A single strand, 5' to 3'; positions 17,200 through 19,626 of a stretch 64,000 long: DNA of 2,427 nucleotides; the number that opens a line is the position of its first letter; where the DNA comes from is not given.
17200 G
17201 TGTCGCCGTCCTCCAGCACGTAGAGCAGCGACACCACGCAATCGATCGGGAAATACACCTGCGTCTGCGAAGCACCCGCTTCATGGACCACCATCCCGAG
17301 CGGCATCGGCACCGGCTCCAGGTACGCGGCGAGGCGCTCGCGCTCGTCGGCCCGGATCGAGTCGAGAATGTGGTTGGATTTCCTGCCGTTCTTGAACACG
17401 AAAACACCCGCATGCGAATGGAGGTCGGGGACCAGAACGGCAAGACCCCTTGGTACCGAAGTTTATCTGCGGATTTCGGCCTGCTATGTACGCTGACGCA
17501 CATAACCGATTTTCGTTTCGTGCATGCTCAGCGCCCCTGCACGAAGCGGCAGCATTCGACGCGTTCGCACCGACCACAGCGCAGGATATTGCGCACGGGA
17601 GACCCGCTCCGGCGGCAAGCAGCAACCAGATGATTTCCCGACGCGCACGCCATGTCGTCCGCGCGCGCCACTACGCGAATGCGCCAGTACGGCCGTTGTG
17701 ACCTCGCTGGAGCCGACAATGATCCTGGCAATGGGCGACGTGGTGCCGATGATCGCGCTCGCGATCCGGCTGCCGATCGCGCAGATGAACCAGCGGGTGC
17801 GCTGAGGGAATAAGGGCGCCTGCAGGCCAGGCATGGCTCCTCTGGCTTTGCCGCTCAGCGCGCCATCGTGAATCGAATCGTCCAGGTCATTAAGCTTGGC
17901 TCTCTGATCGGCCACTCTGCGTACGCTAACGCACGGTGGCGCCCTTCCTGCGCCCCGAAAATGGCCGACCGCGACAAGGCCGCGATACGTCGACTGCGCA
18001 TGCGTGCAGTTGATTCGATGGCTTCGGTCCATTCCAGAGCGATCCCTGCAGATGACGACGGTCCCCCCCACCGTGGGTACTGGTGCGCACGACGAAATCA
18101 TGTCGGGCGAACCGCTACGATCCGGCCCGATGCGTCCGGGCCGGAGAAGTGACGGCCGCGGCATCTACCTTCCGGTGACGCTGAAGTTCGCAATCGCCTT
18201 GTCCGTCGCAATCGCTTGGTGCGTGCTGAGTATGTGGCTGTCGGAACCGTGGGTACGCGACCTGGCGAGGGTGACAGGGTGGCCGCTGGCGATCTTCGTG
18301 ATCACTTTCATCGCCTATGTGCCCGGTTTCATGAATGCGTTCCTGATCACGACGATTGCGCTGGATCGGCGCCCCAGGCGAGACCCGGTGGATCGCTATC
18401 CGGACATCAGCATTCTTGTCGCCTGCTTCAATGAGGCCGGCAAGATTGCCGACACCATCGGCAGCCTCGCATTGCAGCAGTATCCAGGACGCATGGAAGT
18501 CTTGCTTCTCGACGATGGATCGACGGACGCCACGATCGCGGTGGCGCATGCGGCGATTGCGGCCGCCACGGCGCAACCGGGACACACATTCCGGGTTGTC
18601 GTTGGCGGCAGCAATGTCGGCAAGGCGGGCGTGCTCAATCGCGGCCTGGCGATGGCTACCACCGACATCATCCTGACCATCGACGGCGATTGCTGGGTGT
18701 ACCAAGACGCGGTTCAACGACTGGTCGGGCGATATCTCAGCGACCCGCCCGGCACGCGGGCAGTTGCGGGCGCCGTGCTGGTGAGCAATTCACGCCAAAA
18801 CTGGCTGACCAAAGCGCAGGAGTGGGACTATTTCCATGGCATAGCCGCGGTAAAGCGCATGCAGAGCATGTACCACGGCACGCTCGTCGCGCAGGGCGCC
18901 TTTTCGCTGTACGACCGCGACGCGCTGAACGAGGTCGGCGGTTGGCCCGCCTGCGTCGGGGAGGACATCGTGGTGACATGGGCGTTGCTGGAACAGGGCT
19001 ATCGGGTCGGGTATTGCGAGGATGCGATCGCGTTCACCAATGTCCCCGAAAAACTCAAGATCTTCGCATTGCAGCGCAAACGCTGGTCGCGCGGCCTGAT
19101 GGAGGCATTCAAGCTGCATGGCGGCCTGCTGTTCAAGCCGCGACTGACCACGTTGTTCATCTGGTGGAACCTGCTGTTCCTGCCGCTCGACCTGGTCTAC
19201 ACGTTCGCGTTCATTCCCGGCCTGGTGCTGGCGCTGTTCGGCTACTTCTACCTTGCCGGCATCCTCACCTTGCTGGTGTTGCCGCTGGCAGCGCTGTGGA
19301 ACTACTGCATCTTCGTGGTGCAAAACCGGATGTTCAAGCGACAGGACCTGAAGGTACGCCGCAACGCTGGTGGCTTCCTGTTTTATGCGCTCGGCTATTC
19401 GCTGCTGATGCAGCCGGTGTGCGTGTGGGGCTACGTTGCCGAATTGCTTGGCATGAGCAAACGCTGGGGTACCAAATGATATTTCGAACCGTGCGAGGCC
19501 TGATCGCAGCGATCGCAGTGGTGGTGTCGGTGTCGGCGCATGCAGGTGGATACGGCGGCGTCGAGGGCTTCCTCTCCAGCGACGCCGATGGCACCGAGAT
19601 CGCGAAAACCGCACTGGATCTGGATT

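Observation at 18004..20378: Minimal two-gene synthase + outer-membrane barrel polysaccharide module lacking the usual accessory genes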

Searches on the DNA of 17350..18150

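Call 50: search_rna_families(source=window, start=17350, end=18150, threshold=evalue, max_evalue=1)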
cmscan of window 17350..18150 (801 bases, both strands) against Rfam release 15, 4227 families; matches with E-value up to 1: 0.
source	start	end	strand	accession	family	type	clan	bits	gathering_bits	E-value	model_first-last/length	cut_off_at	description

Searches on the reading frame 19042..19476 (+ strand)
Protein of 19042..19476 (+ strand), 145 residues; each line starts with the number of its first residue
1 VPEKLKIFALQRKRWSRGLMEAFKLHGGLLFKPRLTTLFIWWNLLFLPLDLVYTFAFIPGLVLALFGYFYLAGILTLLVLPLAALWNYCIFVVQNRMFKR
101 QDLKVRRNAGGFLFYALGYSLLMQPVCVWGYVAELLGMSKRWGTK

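Call 85: search_solved_structures(query=window:19042-19476:+, max_evalue=10, show_alignments=5)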
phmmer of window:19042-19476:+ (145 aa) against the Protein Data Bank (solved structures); distinct sequences matched with E-value up to 10: 0.
